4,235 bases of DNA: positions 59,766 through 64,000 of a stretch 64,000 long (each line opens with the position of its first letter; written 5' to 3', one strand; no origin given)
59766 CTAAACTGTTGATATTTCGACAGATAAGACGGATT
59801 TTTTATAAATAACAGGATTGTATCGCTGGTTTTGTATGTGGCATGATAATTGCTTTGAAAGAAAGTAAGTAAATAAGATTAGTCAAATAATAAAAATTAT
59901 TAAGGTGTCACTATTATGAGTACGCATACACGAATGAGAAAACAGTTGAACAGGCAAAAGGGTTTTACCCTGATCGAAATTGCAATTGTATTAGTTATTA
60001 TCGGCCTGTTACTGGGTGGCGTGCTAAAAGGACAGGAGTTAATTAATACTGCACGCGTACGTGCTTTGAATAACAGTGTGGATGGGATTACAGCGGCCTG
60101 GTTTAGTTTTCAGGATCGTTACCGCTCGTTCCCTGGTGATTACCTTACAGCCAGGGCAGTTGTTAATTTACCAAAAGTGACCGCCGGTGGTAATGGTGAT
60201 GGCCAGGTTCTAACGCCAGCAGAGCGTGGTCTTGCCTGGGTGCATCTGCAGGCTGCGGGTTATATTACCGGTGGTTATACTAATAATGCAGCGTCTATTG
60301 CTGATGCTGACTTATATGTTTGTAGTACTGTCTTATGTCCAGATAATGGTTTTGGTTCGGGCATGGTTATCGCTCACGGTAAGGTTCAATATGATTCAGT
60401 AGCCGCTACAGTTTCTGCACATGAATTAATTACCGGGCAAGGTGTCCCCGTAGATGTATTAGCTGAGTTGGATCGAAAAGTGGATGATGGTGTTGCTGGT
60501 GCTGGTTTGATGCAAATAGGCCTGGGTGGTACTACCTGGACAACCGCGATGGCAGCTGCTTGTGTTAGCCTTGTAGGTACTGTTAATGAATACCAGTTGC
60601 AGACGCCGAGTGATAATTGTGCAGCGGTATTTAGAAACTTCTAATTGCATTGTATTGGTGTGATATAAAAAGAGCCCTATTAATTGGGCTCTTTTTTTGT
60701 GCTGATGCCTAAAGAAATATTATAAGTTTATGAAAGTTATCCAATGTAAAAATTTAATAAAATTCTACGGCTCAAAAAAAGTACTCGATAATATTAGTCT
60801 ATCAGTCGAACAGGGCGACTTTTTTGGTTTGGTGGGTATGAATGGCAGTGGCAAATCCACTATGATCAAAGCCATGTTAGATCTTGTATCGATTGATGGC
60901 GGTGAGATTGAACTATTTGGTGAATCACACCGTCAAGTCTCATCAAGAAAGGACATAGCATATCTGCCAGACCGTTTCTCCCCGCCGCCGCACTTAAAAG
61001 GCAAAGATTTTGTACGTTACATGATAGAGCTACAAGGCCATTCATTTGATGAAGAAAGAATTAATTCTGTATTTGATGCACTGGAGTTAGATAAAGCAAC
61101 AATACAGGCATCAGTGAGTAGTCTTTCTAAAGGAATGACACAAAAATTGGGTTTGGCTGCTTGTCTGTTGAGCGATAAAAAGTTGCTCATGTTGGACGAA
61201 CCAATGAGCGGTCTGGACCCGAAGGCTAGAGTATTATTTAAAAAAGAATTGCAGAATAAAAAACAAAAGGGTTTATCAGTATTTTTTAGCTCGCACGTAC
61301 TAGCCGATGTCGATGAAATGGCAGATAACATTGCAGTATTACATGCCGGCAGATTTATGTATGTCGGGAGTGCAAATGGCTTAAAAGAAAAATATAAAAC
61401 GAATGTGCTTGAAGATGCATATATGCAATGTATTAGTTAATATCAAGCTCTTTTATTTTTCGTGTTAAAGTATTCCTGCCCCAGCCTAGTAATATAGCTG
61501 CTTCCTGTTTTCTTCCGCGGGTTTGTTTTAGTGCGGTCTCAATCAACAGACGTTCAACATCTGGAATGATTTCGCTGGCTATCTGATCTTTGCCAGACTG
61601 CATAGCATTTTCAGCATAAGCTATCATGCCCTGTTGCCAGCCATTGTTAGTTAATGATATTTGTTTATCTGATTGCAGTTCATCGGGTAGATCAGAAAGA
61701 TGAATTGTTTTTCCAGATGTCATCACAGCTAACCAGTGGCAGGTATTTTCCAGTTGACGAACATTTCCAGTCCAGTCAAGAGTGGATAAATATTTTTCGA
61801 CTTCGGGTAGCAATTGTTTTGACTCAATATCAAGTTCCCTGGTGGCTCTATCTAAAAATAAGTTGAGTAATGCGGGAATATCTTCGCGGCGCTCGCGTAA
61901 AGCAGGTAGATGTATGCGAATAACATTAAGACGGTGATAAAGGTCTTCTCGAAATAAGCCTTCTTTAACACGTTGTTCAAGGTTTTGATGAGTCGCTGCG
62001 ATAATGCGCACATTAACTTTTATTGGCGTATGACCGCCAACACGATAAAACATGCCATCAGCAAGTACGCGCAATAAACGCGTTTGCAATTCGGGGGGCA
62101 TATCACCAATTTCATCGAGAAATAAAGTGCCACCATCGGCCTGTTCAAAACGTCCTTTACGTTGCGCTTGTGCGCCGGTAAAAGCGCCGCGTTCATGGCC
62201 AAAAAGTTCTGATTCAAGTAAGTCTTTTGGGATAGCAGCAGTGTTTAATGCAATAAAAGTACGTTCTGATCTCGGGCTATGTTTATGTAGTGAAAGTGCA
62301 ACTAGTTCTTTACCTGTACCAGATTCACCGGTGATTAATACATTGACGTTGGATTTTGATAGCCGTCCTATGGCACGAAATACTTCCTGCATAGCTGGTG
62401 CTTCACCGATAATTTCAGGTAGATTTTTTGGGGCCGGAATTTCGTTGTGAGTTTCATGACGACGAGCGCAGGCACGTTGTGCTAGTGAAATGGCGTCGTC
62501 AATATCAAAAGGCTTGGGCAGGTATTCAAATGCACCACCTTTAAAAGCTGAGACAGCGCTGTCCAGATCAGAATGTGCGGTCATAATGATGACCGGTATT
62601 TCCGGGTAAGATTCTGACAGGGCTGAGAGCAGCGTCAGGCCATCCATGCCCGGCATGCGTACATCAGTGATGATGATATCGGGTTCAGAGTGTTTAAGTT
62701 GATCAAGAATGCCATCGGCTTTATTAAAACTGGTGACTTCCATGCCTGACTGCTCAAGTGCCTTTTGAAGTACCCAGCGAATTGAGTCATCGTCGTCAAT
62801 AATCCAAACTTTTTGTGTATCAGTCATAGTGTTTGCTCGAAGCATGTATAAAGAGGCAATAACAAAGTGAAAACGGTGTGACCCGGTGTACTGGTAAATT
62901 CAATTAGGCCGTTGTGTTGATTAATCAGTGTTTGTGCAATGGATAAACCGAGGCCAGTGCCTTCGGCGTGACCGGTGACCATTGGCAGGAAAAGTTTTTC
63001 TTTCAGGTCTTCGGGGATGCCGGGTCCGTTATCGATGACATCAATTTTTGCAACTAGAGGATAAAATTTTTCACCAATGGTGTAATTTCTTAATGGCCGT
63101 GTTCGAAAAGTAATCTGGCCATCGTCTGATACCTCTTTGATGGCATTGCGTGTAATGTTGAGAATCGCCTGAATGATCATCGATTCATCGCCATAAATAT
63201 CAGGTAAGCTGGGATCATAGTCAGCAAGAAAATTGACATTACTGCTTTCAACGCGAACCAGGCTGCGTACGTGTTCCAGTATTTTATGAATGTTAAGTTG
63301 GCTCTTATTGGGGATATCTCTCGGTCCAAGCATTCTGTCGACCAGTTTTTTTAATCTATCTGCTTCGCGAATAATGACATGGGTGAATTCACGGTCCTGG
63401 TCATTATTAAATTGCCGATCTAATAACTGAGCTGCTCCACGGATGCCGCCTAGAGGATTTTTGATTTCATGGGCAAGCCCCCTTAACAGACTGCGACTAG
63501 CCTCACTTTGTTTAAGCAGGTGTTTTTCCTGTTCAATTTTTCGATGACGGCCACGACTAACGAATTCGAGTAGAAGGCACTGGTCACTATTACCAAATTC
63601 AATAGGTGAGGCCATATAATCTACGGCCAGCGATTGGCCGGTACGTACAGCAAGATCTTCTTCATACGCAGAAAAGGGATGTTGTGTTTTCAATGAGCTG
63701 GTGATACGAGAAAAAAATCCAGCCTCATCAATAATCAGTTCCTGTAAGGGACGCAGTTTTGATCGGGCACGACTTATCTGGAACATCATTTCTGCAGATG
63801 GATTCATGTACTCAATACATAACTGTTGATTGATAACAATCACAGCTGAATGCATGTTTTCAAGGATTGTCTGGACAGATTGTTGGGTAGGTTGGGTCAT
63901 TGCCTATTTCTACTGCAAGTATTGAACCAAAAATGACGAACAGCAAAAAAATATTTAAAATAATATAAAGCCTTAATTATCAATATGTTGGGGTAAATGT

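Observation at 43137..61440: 18-kb non-canonical type IV filament locus mixing MSHA-like and T2SS-like parts, with its own sigma54 circuit and an embedded ABC transporter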

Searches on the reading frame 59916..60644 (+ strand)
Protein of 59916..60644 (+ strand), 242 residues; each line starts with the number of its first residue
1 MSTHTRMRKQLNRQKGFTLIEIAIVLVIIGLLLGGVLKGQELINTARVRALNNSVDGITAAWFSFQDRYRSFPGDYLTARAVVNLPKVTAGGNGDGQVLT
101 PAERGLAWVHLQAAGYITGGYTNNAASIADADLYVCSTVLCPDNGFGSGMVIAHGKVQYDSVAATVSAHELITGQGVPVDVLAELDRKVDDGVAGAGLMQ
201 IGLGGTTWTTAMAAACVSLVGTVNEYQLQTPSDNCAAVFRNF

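Call 5: search_protein_families(library=ncbifam, proteins=[window:59916-60644:+], max_evalue=0.01)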
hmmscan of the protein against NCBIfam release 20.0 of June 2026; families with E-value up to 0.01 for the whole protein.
window:59916-60644:+ (242 aa): 7 families
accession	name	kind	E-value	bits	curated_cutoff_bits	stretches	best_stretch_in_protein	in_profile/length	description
TIGR02532.1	IV_pilin_GFxxxE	domain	8.9e-07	28.5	16.3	1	14-37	1-24/24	prepilin-type N-terminal cleavage/methylation domain-containing protein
TIGR01708.2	typeII_sec_gspH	equivalog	3.3e-06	27.2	80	1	14-37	1-24/169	type II secretion system minor pseudopilin GspH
TIGR01710.1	typeII_sec_gspG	equivalog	1.8e-05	24.8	88.85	1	15-87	1-74/134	type II secretion system major pseudopilin GspG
NF040999.1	pilin_ComGC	equivalog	0.00024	21.2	75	1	14-33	1-20/84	competence type IV pilus major pilin ComGC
NF041775.1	typeIV_PilA_Myxo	equivalog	0.0017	18.4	400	1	11-72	7-72/214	type IV pilin protein PilA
NF007800.0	PRK10506.1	equivalog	0.0039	17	158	1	9-36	3-31/163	prepilin peptidase-dependent protein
NF007862.0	PRK10574.1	equivalog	0.0063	16.6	138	0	12-33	2-23/145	prepilin peptidase-dependent pilin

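Call 6: search_protein_families(library=pfam, proteins=[window:59916-60644:+], max_evalue=0.1)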
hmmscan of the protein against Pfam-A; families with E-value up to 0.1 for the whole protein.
window:59916-60644:+ (242 aa): 1 family
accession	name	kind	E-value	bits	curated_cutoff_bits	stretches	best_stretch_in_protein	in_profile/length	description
PF07963.17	N_methyl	-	1.9e-08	34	21.2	1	12-37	2-27/27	Prokaryotic N-terminal methylation motif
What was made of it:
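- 59916..60644 (+): 242-aa prepilin, the proposed major pilin. It is monocistronic. N_methyl 34 bits (call 6).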

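Call 82: search_solved_structures(query=window:59916-60644:+, max_evalue=1)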
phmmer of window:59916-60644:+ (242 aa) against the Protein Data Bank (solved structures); distinct sequences matched with E-value up to 1: 6.
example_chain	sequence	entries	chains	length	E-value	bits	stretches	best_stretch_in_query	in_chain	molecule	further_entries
7tgg_A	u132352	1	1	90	0.0015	21.5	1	4-54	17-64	Geopilin domain 1 protein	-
9egp_A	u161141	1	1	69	0.0077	19.2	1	9-37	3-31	Geopilin domain 1 protein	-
9lab_B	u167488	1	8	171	0.021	17.8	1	12-53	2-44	MSHA major pilin subunit MshA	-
9laa_A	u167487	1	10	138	0.12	15.2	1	11-47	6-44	Type IV pilin protein PilA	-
9h4f_A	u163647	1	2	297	0.46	13.4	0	150-207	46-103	6-phosphogluconate dehydrogenase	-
7osn_A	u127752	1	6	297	0.74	12.7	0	150-207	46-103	6-phosphogluconate dehydrogenase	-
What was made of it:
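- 59916..60644 (+): Only the N-terminus matches known pilins: geopilin, MshA 9lab, PilA (call 82).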

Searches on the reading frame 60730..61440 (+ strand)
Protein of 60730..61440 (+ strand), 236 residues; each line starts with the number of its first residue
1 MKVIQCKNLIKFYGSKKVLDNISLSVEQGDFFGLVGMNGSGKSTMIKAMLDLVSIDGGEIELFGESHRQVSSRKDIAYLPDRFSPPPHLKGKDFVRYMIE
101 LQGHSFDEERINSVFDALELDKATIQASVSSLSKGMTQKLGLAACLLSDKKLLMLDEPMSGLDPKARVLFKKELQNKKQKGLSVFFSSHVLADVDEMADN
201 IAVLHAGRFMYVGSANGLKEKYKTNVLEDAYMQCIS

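Call 5: search_protein_families(library=ncbifam, proteins=[window:60730-61440:+], max_evalue=0.01)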
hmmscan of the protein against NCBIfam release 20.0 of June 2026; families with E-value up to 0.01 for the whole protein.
window:60730-61440:+ (236 aa): 192 families (the best 25 are shown)
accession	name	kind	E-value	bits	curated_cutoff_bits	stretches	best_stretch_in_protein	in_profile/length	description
TIGR03740.1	galliderm_ABC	subfamily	2.4e-41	141.9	309.75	1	5-217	2-210/223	lantibiotic protection ABC transporter ATP-binding subunit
TIGR01188.1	drrA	subfamily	1.7e-40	139.2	312.45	1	11-228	1-221/302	daunorubicin resistance ABC transporter, ATP-binding protein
NF033858.1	ABC2_perm_RbbA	equivalog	5.1e-37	127.2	1050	1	3-235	266-501/909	ribosome-associated ATPase/putative transporter RbbA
TIGR03522.1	GldA_ABC_ATP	equivalog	2.2e-35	122.6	402.6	1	4-228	3-229/301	gliding motility-associated ABC transporter ATP-binding subunit GldA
TIGR03864.1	PQQ_ABC_ATP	hypoth_equivalog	4.6e-35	121.2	302.25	1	4-233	2-234/236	ABC transporter, ATP-binding subunit, PQQ-dependent alcohol dehydrogenase system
NF010059.0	PRK13536.1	equivalog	5.3e-33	114.2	549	1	4-227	44-271/342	nodulation factor ABC transporter ATP-binding protein NodI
TIGR04521.1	ECF_ATPase_2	equivalog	2.3e-32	112.2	330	2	108-220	121-234/279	energy-coupling factor transporter ATPase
NF010060.0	PRK13537.1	equivalog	4.2e-32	111.3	521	1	3-218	15-233/314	nodulation factor ABC transporter ATP-binding protein NodI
TIGR01288.1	nodI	equivalog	7.2e-32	110.6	424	1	4-226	5-231/303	nodulation factor ABC transporter ATP-binding protein NodI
TIGR04406.1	LPS_export_lptB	equivalog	3.3e-30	105.1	240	1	4-221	2-225/239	LPS export ABC transporter ATP-binding protein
NF047565.1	PSM_export_PmtA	equivalog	6.4e-29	101.1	350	1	10-224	8-221/282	phenol-soluble modulin export ABC transporter ATP-binding protein PmtA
NF006987.0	PRK09452.1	equivalog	7.2e-29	100.6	482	1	2-221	16-238/378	spermidine/putrescine ABC transporter ATP-binding protein PotA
NF041774.1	tung_ATPbind_TupC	equivalog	8.3e-29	100.6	400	1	4-210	1-208/319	tungstate ABC transporter ATP-binding protein TupC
TIGR00968.1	3a0106s01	subfamily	3.5e-28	98.7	342.75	1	4-223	1-223/237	sulfate ABC transporter ATP-binding protein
NF000355.4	ribo_prot_ABC_F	equivalog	5e-28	98.2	380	1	4-208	3-191/499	ribosomal protection-like ABC-F family protein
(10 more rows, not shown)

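Call 7: search_protein_families(library=pfam, proteins=[window:60730-61440:+], max_evalue=0.1)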
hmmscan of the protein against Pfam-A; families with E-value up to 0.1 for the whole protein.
window:60730-61440:+ (236 aa): 13 families
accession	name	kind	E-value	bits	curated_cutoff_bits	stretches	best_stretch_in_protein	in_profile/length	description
PF00005.33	ABC_tran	-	5.6e-25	89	25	1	19-159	1-136/137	ABC transporter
PF13304.12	AAA_21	-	1.1e-14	55.6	27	2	128-189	234-298/304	AAA domain, putative AbiEii toxin, Type IV TA system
PF02463.25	SMC_N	-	0.00015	21.7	40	1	30-50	25-45/220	RecF/RecN/SMC N terminal domain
PF13555.12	AAA_29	-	0.00095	19.3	27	1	26-52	19-45/61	P-loop containing region of AAA domain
PF13604.12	AAA_30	-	0.003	17.7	27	1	31-69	20-58/191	AAA domain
PF25201.1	nSTAND6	-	0.0079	16.7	27.7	1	13-54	2-43/148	Novel STAND NTPase 6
PF13476.12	AAA_23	-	0.011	16.8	27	1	28-49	18-39/201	AAA domain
PF13514.12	AAA_27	-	0.02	14.9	22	1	21-52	18-49/206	AAA domain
PF13401.12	AAA_22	-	0.022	15.5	27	1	32-184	8-118/130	AAA domain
PF00931.28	NB-ARC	-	0.023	14.4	23.5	1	20-51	10-40/248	NB-ARC domain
PF20703.3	nSTAND1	-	0.024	14.7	27.1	1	12-48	16-52/379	Novel STAND NTPase 1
PF03308.22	MeaB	-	0.042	13.3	23.1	1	15-52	19-56/273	Methylmalonyl Co-A mutase-associated GTPase MeaB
PF03029.23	ATP_bind_1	-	0.098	12.9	27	0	35-54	2-21/240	Conserved hypothetical ATP binding protein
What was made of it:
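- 60730..61440 (+): ABC transporter ATPase, presumed partner of the ABC-2 permease. ABC_tran 89 bits (call 7).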

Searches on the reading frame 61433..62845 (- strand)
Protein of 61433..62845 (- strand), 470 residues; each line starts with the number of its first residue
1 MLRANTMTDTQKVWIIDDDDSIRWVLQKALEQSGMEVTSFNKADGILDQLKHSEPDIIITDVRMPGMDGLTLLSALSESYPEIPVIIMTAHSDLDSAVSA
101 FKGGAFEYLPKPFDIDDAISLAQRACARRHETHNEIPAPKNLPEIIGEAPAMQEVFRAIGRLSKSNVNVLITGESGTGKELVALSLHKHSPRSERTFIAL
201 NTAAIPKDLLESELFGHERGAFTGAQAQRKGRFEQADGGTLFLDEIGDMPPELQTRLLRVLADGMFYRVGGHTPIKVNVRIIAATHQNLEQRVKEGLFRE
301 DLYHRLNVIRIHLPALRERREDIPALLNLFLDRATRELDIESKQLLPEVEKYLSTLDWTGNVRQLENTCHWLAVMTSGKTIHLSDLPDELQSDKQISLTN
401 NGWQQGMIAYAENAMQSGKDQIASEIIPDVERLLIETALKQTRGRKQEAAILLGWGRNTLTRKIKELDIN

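Call 5: search_protein_families(library=ncbifam, proteins=[window:61433-62845:-], max_evalue=0.01)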
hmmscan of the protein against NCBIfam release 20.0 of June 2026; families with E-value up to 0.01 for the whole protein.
window:61433-62845:- (470 aa): 121 families (the best 25 are shown)
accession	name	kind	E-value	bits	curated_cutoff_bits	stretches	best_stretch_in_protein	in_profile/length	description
TIGR01818.1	ntrC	equivalog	2.1e-214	712.6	558.6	1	13-467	1-463/463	nitrogen regulation protein NR(I)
NF008176.1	PRK10923.1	equivalog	1.7e-210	699.5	620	1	11-469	4-468/469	nitrogen regulation protein NR(I)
NF008469.0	PRK11361.1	equivalog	2.6e-126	422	714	1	7-469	1-456/461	acetoacetate metabolism transcriptional regulator AtoC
NF007689.0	PRK10365.1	equivalog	7.1e-109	364.5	760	1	9-464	4-439/441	sigma-54-dependent response regulator transcription factor ZraR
NF051870.1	NAssimRespRegNtrX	equivalog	3.5e-107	359.1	600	1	12-468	3-451/452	nitrogen assimilation response regulator NtrX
NF041946.1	LuxO_transreg_Vib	equivalog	4.6e-107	358.7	800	1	16-466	2-459/463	quorum-sensing sigma-54 dependent transcriptional regulator LuxO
TIGR02915.1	PEP_resp_reg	equivalog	1.9e-101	340.1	502.6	1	14-465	2-440/445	PEP-CTERM-box response regulator transcription factor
TIGR01817.1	nifA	equivalog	2.6e-101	340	528.85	1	131-457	184-517/534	nif-specific transcriptional activator NifA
NF050807.1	TransRegFlbDCaul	equivalog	2.6e-101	339.7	750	1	32-466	22-437/454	sigma-54-dependent transcriptional regulator FlbD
NF011695.0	PRK15115.1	equivalog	7.3e-98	328.2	763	1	10-383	6-375/445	two-component system response regulator GlrR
NF041552.1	TF_PrdR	equivalog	1.3e-97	327.5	795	1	141-466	265-575/577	sigma-54 dependent transcriptional regulator PrdR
NF003451.0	PRK05022.1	equivalog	2e-94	317.1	476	1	124-469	171-510/512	nitric oxide reductase transcriptional regulator NorR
NF049963.1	RespRegFlgRCampy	domain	6e-94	315.3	750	1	13-397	3-388/429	fla regulon two-component system response regulator FlgR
NF038308.1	RNA_repair_RtcR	equivalog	1.8e-92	310.9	650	1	127-461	164-505/530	RNA repair transcriptional activator RtcR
TIGR02329.1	propionate_PrpR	equivalog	1.4e-86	291.2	499.2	1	18-465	171-525/526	propionate catabolism operon regulatory protein PrpR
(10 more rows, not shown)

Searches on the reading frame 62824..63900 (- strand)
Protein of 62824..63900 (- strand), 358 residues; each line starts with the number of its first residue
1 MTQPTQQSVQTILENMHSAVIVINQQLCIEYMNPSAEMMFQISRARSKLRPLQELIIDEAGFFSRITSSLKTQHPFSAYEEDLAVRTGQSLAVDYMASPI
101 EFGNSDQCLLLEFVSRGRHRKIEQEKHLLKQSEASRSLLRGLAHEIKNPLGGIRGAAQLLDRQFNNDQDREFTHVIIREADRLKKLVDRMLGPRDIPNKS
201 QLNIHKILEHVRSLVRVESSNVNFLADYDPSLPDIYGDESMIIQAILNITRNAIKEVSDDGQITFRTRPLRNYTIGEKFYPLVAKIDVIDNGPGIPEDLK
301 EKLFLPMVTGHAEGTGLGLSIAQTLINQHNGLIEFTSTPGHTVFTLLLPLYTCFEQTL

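Call 5: search_protein_families(library=ncbifam, proteins=[window:62824-63900:-], max_evalue=0.01)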
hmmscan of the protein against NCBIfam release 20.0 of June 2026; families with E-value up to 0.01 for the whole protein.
window:62824-63900:- (358 aa): 78 families (the best 25 are shown)
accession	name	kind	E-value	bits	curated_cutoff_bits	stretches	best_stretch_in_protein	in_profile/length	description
NF008293.1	PRK11073.1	equivalog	9.2e-103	344.1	240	1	2-350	2-347/349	nitrogen regulation protein NR(II)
NF008468.0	PRK11360.1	equivalog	3.6e-53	180.9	646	1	5-351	266-609/616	two-component system sensor histidine kinase AtoS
NF007688.0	PRK10364.1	equivalog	2.6e-35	122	479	1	130-350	235-451/460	two-component system sensor histidine kinase ZraS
NF046044.1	PnpS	equivalog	6.1e-29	101.2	400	1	4-349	52-390/390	two-component system histidine kinase PnpS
NF008312.0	PRK11100.1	equivalog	5e-28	98.2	356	1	122-343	243-466/477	two-component system sensor histidine kinase CreC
NF053867.1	SprKinKinDBac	equivalog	1e-27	96.8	775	1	110-349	261-496/500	sporulation kinase KinD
NF010411.0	PRK13837.1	equivalog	7e-27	93.8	647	1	138-351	453-676/828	two-component system VirA-like sensor kinase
TIGR02966.1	phoR_proteo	equivalog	2.8e-24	85.8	334.2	1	6-344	5-329/333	phosphate regulon sensor histidine kinase PhoR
NF047874.1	MASE3_PAS_HK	subfamily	3.2e-24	85.7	560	1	5-352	263-627/655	MASE3 domain-containing sensor histidine kinase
NF046026.1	HisKinCckACaul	equivalog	1.6e-22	79.4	1000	1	120-352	287-534/678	cell cycle histidine kinase CckA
NF006800.0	PRK09303.1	equivalog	4.6e-22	78.5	342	1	124-352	139-379/383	histidine kinase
NF052574.1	HisKinEspCMyxo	equivalog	5.5e-22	77.7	1200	1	24-350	305-637/785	serine histidine kinase EspC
TIGR02956.1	TMAO_torS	equivalog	1.4e-20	73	676.5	1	131-353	460-685/967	TMAO reductase system sensor histidine kinase/response regulator TorS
NF047466.1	hybrid_RR_LvrB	exception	2.3e-20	73.1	500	1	123-350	138-376/377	hybrid histidine kinase/response regulator LvrB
NF046020.1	HisKinCckABruc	equivalog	5.6e-20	70.8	1000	1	117-352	462-709/868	cell cycle histidine kinase CckA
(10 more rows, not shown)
